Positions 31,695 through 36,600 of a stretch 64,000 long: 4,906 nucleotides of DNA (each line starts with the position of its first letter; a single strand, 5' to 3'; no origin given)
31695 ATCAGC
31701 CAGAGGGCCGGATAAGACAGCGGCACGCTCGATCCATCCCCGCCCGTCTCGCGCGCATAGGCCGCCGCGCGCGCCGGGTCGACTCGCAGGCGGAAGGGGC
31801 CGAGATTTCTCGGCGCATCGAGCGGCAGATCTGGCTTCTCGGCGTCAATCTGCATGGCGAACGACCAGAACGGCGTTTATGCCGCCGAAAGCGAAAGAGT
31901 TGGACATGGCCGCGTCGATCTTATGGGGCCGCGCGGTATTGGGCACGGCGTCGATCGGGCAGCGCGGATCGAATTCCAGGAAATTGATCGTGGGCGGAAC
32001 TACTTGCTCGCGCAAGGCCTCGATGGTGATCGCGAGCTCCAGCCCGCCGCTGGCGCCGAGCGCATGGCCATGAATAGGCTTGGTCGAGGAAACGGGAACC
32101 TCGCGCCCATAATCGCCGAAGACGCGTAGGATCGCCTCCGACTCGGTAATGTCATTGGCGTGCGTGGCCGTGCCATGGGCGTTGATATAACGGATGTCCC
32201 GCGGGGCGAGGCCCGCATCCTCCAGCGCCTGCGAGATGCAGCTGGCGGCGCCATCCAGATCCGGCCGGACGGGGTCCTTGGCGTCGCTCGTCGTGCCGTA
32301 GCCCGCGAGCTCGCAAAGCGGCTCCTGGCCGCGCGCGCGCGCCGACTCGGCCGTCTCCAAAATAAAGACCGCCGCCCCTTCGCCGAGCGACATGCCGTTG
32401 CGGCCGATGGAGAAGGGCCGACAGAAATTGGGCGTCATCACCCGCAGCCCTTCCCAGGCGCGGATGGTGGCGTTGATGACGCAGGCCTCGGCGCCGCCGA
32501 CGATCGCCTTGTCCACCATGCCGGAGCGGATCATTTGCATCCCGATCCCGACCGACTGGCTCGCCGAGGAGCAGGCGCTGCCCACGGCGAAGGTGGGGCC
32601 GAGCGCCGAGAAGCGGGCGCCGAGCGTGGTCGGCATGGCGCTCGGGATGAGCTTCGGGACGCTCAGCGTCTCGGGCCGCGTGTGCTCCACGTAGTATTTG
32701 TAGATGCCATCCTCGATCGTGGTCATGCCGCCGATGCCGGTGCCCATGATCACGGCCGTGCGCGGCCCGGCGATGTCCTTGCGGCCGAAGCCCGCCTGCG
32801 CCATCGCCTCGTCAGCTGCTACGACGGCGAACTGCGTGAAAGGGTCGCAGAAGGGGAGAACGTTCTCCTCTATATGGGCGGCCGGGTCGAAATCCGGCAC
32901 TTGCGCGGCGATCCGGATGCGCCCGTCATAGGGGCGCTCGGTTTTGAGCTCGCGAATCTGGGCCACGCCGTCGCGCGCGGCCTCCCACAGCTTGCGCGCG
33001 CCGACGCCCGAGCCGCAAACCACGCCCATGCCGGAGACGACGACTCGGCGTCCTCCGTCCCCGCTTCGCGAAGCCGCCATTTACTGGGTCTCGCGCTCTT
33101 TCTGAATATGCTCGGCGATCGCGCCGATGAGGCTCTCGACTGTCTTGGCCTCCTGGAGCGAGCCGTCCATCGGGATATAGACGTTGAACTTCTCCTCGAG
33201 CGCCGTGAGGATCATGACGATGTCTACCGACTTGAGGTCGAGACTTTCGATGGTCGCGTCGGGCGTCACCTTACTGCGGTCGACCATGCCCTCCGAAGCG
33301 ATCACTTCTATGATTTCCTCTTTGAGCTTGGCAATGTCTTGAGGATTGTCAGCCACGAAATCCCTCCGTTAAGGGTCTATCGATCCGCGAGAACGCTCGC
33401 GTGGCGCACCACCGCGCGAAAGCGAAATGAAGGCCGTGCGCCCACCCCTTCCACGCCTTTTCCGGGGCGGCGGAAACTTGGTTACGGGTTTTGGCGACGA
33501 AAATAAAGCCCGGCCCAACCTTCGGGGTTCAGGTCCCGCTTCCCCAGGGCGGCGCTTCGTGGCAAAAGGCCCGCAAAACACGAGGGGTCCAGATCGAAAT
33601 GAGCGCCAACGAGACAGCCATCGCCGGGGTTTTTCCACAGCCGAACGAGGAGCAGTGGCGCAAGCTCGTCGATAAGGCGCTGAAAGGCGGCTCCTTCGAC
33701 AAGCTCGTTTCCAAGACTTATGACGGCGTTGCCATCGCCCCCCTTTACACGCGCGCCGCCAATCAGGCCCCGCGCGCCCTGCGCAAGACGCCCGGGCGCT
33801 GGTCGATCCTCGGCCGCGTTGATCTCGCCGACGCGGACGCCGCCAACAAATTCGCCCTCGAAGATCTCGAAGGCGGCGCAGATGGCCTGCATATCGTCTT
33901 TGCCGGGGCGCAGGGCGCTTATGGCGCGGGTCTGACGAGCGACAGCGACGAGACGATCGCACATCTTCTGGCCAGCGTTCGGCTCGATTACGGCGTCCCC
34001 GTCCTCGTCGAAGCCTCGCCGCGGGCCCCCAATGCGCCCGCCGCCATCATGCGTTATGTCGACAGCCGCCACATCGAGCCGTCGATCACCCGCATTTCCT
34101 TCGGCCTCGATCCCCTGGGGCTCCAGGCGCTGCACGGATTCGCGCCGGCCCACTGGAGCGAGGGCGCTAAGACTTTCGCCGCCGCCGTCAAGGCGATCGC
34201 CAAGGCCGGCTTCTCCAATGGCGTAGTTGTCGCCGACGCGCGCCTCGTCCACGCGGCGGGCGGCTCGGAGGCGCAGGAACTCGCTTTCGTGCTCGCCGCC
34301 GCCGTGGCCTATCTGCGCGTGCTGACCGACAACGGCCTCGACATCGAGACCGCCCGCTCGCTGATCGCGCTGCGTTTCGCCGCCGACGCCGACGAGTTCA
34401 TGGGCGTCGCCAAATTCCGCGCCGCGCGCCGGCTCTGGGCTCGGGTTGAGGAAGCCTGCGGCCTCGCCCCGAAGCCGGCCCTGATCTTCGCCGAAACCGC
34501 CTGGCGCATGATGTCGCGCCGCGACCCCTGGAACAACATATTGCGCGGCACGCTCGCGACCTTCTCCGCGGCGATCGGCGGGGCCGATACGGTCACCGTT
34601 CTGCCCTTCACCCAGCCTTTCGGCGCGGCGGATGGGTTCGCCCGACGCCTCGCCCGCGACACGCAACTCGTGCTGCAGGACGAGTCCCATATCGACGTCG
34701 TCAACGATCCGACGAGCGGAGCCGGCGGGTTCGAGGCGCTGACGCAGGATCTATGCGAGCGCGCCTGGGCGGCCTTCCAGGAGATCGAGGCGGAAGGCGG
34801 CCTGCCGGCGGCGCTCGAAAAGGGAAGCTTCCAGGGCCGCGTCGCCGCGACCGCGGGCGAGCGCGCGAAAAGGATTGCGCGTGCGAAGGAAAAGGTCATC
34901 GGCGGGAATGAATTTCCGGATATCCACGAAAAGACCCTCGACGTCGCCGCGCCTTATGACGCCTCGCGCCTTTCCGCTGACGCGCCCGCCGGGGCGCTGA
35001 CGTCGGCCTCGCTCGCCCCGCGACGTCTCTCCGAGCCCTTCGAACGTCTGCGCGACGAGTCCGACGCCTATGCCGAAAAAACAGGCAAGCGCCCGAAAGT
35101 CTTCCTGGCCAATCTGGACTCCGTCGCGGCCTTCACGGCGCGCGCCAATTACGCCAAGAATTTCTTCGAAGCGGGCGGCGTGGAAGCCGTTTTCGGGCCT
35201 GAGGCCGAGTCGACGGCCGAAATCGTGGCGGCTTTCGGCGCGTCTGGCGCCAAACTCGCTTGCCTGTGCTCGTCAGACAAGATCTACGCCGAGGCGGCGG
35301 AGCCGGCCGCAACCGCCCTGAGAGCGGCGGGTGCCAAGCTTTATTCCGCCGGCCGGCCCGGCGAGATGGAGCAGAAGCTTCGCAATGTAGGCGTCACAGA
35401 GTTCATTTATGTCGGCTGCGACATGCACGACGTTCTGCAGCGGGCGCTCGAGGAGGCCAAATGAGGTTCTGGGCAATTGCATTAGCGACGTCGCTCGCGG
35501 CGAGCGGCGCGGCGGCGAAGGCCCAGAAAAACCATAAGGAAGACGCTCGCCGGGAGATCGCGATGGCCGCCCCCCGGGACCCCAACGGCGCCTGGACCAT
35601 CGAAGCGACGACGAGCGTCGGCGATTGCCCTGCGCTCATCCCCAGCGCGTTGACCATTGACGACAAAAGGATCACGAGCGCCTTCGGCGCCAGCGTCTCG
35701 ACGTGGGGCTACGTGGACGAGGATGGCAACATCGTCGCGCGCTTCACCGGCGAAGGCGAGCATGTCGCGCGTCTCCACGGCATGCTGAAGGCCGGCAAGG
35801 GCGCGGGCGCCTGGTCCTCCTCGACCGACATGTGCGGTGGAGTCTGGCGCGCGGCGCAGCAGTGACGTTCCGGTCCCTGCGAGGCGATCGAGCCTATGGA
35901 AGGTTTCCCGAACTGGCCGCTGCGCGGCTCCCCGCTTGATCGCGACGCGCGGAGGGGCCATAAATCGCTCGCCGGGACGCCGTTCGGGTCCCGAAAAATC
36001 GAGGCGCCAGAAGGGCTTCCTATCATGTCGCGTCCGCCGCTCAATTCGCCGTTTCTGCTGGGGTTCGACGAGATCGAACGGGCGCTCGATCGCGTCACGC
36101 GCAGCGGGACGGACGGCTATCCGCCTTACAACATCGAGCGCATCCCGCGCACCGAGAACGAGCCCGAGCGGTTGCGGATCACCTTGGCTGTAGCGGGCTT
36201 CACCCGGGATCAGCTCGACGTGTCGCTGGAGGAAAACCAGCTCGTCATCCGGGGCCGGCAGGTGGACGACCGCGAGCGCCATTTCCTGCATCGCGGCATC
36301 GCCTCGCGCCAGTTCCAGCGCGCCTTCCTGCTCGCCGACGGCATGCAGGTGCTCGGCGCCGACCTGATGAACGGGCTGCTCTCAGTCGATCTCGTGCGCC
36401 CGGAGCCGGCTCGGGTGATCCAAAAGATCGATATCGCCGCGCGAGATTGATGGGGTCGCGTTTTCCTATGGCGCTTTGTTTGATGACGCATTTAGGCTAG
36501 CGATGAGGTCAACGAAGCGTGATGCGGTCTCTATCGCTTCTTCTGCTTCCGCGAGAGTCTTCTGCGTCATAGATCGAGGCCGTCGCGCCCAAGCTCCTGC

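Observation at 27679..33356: Self-contained ACP-KS-DH/DH-KR-GT21-GT2 operon: candidate pathway for an undescribed glycolipid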

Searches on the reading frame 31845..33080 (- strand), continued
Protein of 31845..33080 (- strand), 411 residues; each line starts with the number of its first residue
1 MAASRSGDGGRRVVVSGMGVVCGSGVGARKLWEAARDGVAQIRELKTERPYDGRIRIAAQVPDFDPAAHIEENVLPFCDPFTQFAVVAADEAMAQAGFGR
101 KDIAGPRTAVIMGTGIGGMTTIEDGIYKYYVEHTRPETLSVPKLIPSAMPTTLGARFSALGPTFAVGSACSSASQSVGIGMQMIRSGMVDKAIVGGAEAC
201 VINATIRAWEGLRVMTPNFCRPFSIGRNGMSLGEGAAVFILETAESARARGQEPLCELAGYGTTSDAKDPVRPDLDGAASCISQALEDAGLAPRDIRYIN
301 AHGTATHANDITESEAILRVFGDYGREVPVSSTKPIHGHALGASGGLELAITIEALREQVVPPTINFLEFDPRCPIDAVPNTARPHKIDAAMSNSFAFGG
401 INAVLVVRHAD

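Call 53: search_dna_similar(query=window:31845-33080:-, collection=plasmids, mode=protein, max_rows=25)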
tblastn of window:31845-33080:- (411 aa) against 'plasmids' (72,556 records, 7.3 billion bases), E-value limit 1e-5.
In 5 record(s) the limit of 40 matching pieces per record was reached: places in those records are undercounted.
Records with a match: 1610; places in all: 5220; records where one place covers at least 80% of the query: 351.
Best place of each record, by identity: <60% 1610.
By first word of the organism name: Streptomyces 285; Salmonella 184; Ralstonia 128; Rhizobium 123; Bacillus 109; Sinorhizobium 91; Burkholderia 63; Pantoea 54; Klebsiella 43; Escherichia 27; and 149 more.
By predicted mobility (MOB-suite, as given by PLSDB): non-mobilizable 839; conjugative 471; mobilizable 300.
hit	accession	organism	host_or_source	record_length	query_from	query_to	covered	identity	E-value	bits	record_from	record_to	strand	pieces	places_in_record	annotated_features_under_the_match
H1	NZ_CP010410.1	Xanthomonas sacchari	cell culture,rice seeds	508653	28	407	92%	48.2%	9e-93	312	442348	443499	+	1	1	beta-ketoacyl-[acyl-carrier-protein] synthase family protein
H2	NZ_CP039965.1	Pseudorhodobacter turbinis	single bacterial isolate,Turban shell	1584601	55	408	86%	45.9%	1e-84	289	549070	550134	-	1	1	record has no annotation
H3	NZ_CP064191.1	Rhizobium sp. 007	Onobrychis viciifolia,cell culture,root ...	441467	28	409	93%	42.4%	1e-77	269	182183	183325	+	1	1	beta-ketoacyl-[acyl-carrier-protein] synthase family protein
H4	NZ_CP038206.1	Paracoccus pantotrophus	single cell,soil associated with ...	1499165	33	410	92%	42.5%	2e-80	276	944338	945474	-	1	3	none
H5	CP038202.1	Paracoccus ferrooxidans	single cell,bioreactor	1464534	33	410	92%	42.5%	3e-80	276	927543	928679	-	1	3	beta-ketoacyl-[acyl-carrier-protein] synthase family protein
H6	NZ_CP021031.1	Rhizobium sp. NXC14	Phaseolus vulgaris,cell culture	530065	31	410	92%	42.0%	7e-76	263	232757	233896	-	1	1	beta-ketoacyl-[acyl-carrier-protein] synthase family protein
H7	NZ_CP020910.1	Rhizobium etli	Phaseolus vulgaris,cell culture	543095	31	410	92%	42.0%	7e-76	263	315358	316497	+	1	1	beta-ketoacyl-[acyl-carrier-protein] synthase family protein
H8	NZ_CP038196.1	Paracoccus versutus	single cell,soil adjacent to the roots ...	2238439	33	410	92%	42.2%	2e-80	276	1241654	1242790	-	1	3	none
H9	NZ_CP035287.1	Paracoccus versutus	whole organism,soil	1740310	33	410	92%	42.2%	4e-80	275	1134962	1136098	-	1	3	none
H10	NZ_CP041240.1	Sinorhizobium mexicanum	Acaciella angustissima,cell culture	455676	31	407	92%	42.1%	1e-76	265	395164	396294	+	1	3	beta-ketoacyl-[acyl-carrier-protein] synthase family protein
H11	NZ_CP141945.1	Novosphingobium sp. RL4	Rheum palmatum L.,Single ...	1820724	32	410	92%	41.4%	3e-52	195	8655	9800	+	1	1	none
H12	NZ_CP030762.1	Rhizobium leguminosarum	Genomic DNA from Bacterial pure culture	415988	28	409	93%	41.0%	3e-70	247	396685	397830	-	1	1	beta-ketoacyl-[acyl-carrier-protein] synthase family protein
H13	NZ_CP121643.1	Rhizobium sp. CC1099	Onobrychis viciifolia,cell culture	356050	30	410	93%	41.1%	1e-74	259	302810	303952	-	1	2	beta-ketoacyl-[acyl-carrier-protein] synthase family protein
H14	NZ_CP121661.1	Sinorhizobium terangae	Desmanthus virgatus,cell culture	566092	30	407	92%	41.4%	4e-76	264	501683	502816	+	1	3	beta-ketoacyl-[acyl-carrier-protein] synthase family protein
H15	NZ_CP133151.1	Sinorhizobium chiapasense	Acaciella angustissima,cell culture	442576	31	407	92%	41.5%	2e-75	262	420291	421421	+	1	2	beta-ketoacyl-[acyl-carrier-protein] synthase family protein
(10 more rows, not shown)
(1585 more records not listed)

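Call 54: get_annotated_region(hit=H1, flank=9000)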
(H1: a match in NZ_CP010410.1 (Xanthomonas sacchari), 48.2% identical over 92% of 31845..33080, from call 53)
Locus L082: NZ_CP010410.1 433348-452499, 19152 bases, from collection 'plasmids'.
description: Xanthomonas sacchari strain R1 plasmid unnamed, complete sequence
organism: Xanthomonas sacchari (NCBI taxid 56458)
taxonomy: Bacteria; Pseudomonadota; Gammaproteobacteria; Lysobacterales; Lysobacteraceae; Xanthomonas; Xanthomonas sacchari
host: -; source: cell culture,rice seeds; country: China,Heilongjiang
typing (MOB-suite, as given by PLSDB): non-mobilizable
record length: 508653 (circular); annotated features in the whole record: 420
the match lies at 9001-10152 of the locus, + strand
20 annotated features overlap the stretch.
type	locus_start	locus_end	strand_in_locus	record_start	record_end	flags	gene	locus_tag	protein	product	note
CDS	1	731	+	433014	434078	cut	-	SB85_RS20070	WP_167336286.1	TolC family protein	GO:0055085 - transmembrane transport [Evidence IEA]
CDS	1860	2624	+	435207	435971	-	-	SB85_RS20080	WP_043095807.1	ABC transporter ATP-binding protein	-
CDS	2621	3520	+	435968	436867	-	-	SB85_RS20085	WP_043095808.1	HlyD family efflux transporter periplasmic adaptor subunit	-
CDS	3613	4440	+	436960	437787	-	-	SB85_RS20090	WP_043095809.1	alpha/beta fold hydrolase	-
CDS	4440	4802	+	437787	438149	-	-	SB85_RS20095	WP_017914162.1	EamA family transporter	-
CDS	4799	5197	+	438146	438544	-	-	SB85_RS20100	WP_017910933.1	EamA family transporter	-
CDS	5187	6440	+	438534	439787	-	-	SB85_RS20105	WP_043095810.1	DegT/DnrJ/EryC1/StrS family aminotransferase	-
CDS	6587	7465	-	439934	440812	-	-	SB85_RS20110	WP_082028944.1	arginase family protein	-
CDS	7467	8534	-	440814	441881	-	-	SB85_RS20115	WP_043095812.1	GNAT family N-acetyltransferase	-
CDS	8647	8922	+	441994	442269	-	-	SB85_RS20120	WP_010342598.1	acyl carrier protein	GO:0006633 - fatty acid biosynthetic process [Evidence IEA]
CDS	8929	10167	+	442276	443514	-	-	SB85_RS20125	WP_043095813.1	beta-ketoacyl-[acyl-carrier-protein] synthase family protein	GO:0006633 - fatty acid biosynthetic process [Evidence IEA]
CDS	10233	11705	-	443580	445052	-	-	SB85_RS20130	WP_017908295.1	aminotransferase class III-fold pyridoxal phosphate-dependent enzyme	-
CDS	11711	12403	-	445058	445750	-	-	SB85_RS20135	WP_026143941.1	MtnX-like HAD-IB family phosphatase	-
CDS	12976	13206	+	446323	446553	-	-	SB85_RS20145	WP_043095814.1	hypothetical protein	-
CDS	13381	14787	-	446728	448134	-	hemN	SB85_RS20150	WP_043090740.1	oxygen-independent coproporphyrinogen III oxidase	GO:0006779 - porphyrin-containing compound biosynthetic process [Evidence IEA]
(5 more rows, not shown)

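Call 55: get_annotated_region(hit=H12, flank=4000)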
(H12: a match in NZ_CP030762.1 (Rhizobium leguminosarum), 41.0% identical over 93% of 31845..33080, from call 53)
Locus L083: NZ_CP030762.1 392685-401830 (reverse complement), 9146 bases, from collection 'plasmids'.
description: Rhizobium leguminosarum strain ATCC 14479 plasmid unnamed2, complete sequence
organism: Rhizobium leguminosarum (NCBI taxid 384)
taxonomy: Bacteria; Pseudomonadota; Alphaproteobacteria; Hyphomicrobiales; Rhizobiaceae; Rhizobium; Rhizobium leguminosarum
host: -; source: Genomic DNA from Bacterial pure culture; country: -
typing (MOB-suite, as given by PLSDB): conjugative; replicon rep_cluster_287; relaxase MOBP; mating-pair formation MPF_T
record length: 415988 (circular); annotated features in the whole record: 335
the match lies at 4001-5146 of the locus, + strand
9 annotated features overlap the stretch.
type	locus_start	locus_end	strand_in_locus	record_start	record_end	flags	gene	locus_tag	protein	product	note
CDS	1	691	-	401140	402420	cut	nodC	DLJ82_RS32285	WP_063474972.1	chitooligosaccharide synthase NodC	GO:0009877 - nodulation [Evidence IEA]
CDS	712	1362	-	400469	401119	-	nodB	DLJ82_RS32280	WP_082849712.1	chitooligosaccharide deacetylase NodB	GO:0009877 - nodulation [Evidence IEA]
CDS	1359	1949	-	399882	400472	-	-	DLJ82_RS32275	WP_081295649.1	NodA family N-acyltransferase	-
CDS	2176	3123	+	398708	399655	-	-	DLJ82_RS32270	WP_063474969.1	LysR family transcriptional regulator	-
CDS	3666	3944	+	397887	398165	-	-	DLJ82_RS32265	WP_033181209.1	phosphopantetheine-binding protein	-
CDS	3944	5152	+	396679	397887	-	-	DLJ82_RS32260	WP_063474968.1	beta-ketoacyl-[acyl-carrier-protein] synthase family protein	GO:0006633 - fatty acid biosynthetic process [Evidence IEA]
CDS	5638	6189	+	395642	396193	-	-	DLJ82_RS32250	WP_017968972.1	sugar O-acetyltransferase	-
CDS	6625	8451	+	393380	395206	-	glmS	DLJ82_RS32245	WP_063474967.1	glutamine--fructose-6-phosphate transaminase (isomerizing)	GO:0006040 - amino sugar metabolic process [Evidence IEA]; GO:0009252 - peptidoglycan biosynthetic process [Evidence ...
CDS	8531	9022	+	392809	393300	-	-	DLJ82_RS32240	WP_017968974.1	MaoC family dehydratase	-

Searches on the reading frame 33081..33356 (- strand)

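Call 4: search_protein_families(library=pfam, proteins=[window:33081-33356:-], max_evalue=0.01)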
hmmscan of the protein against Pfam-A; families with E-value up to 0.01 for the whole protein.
window:33081-33356:- (91 aa): 2 families
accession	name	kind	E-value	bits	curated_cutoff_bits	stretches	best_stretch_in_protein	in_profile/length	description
PF00550.31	PP-binding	-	4.6e-07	30.4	20.8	1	14-80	2-67/67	Phosphopantetheine attachment site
PF23297.2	ACP_SdgA_C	-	0.0038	17.7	27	1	6-89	6-88/95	Highly reducing polyketide synthase sdgA, C-terminal ACP domain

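Call 5: search_protein_families(library=ncbifam, proteins=[window:33081-33356:-], max_evalue=0.01)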
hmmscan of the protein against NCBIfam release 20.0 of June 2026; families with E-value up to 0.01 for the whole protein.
window:33081-33356:- (91 aa): 13 families
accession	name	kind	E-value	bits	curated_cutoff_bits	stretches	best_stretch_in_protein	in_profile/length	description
TIGR00517.1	acyl_carrier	equivalog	1.4e-09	37.7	70.45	1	10-83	3-76/77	acyl carrier protein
NF002150.0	PRK00982.1-4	subfamily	2.8e-09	37.1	66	1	13-83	8-78/80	acyl carrier protein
NF002148.0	PRK00982.1-2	subfamily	1e-08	34.9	71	1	9-83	3-77/79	acyl carrier protein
NF002147.0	PRK00982.1-1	equivalog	1.8e-08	34.1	84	1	12-83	9-80/83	acyl carrier protein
NF002151.0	PRK00982.1-5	equivalog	2.2e-06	27.7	92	1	12-82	5-75/78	acyl carrier protein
NF005079.0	PRK06508.1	equivalog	3.4e-06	27.4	83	1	13-70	6-64/93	acyl carrier protein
NF040636.1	AcpM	exception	9.1e-06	25.6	146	1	13-81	8-76/93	meromycolate extension acyl carrier protein AcpM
NF002149.0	PRK00982.1-3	equivalog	3.2e-05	23.8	106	1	10-83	3-76/78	acyl carrier protein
NF004533.0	PRK05883.1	equivalog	0.00025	20.8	72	1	10-86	23-99/100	acyl carrier protein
NF005480.0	PRK07081.1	equivalog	0.00084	19.2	72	1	14-87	4-79/83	acyl carrier protein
NF003757.0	PRK05350.1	equivalog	0.00095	19.3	65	1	11-86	7-82/83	acyl carrier protein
NF003464.0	PRK05087.1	equivalog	0.0052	16.8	68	1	10-80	2-74/78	D-alanine--poly(phosphoribitol) ligase subunit DltC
NF009104.0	PRK12449.1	equivalog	0.0079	16.1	70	1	13-83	8-78/80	acyl carrier protein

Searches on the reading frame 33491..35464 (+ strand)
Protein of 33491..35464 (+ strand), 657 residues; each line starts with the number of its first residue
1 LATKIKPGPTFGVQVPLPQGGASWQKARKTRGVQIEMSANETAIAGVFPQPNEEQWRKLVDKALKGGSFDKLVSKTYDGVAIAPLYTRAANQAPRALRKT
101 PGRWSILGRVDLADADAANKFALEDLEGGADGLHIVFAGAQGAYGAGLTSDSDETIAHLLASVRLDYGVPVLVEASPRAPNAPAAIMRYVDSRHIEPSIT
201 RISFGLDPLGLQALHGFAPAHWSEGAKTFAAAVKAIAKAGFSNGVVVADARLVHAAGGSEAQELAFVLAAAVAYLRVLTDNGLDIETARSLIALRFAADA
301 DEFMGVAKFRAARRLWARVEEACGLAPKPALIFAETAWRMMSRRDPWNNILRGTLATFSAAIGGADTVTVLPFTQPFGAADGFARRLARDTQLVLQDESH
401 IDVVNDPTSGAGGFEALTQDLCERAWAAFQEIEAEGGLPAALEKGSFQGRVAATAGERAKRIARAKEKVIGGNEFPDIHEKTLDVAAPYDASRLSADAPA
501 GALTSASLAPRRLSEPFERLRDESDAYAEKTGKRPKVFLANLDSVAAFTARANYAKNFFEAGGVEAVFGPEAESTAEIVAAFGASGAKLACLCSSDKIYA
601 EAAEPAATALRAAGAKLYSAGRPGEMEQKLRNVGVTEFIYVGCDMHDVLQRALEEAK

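Call 4: search_protein_families(library=pfam, proteins=[window:33491-35464:+], max_evalue=0.01)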
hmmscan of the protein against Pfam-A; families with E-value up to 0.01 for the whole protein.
window:33491-35464:+ (657 aa): 1 family
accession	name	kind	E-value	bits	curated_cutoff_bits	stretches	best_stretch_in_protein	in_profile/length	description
PF01642.28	MM_CoA_mutase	-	9e-91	305.4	22.1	1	95-565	38-502/512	Methylmalonyl-CoA mutase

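Call 5: search_protein_families(library=ncbifam, proteins=[window:33491-35464:+], max_evalue=0.01)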
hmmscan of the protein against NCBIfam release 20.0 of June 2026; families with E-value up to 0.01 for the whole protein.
window:33491-35464:+ (657 aa): 4 families
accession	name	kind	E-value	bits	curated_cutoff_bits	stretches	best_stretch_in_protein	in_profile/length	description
TIGR00642.1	mmCoA_mut_beta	equivalog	6.7e-120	401.1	617.25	1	45-653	4-614/620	methylmalonyl-CoA mutase small subunit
NF006944.0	PRK09426.1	equivalog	2.9e-45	154.4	876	1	253-486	242-478/721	methylmalonyl-CoA mutase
TIGR00641.1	acid_CoA_mut_N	subfamily_domain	9.2e-42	143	303.8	1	254-485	213-448/528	methylmalonyl-CoA mutase N-terminal domain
NF045497.1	IsobCoAmut_IcmF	equivalog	1.8e-05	22.8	1500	1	255-495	764-1006/1076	fused isobutyryl-CoA mutase/GTPase IcmF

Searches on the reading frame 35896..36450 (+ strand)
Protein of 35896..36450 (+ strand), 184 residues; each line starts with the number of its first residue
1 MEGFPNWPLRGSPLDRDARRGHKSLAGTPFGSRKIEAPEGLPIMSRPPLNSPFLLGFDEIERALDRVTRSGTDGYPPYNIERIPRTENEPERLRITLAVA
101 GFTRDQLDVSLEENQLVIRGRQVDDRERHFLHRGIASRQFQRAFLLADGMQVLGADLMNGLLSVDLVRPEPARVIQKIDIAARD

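Call 30: search_protein_families(library=pfam, proteins=[window:35896-36450:+], max_evalue=0.001)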
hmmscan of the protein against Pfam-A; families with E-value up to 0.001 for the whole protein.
window:35896-36450:+ (184 aa): 1 family
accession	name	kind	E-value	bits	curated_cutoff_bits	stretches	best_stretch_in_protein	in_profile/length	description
PF00011.27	HSP20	-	2.9e-15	56.6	20.8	1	87-180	3-101/102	Hsp20/alpha crystallin family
